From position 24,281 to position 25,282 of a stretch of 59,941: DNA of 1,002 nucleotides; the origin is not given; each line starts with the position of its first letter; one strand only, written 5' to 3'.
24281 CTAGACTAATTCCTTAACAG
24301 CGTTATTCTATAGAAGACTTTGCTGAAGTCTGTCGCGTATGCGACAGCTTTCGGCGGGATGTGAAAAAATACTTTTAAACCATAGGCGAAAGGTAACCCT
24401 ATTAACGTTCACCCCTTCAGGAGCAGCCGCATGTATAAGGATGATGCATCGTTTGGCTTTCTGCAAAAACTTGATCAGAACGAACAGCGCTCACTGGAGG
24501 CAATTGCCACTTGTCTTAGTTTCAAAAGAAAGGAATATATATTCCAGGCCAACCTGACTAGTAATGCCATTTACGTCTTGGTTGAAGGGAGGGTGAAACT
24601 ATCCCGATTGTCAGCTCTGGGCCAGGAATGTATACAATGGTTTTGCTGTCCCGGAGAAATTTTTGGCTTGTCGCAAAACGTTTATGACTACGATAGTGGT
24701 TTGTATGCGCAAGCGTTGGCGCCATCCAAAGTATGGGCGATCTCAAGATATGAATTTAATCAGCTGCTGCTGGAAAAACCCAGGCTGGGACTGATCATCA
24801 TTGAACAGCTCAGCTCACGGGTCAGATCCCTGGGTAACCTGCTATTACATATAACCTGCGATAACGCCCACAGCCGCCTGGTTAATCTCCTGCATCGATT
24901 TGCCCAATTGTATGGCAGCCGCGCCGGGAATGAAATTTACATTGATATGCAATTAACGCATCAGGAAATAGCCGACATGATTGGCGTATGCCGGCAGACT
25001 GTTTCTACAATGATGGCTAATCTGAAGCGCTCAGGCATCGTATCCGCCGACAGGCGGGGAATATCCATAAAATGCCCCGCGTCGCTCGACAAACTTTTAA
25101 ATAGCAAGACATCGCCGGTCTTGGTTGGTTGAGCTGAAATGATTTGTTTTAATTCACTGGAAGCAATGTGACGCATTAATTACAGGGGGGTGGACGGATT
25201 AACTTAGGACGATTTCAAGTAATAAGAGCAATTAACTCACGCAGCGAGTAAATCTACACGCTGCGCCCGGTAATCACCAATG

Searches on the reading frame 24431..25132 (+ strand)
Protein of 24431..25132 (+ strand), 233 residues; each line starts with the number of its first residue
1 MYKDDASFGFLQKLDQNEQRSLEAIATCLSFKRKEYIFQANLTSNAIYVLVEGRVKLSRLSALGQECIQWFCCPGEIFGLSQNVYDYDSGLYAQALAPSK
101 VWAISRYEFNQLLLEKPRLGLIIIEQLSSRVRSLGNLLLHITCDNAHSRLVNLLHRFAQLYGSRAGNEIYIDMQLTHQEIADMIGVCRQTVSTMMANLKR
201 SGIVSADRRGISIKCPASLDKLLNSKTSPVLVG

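Call 54: search_protein_families(library=pfam, proteins=[window:24431-25132:+], max_evalue=0.001)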
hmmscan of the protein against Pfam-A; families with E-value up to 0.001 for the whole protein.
window:24431-25132:+ (233 aa): 3 families
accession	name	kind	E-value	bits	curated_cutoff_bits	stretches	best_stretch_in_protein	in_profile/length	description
PF13545.12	HTH_Crp_2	-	1.2e-14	54.5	27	1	149-221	2-69/70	Crp-like helix-turn-helix domain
PF00027.35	cNMP_binding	-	6e-13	49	27.5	1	30-114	3-87/89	Cyclic nucleotide-binding domain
PF00325.26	Crp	-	0.00011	22.2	21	1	174-203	2-31/32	Bacterial regulatory proteins, crp family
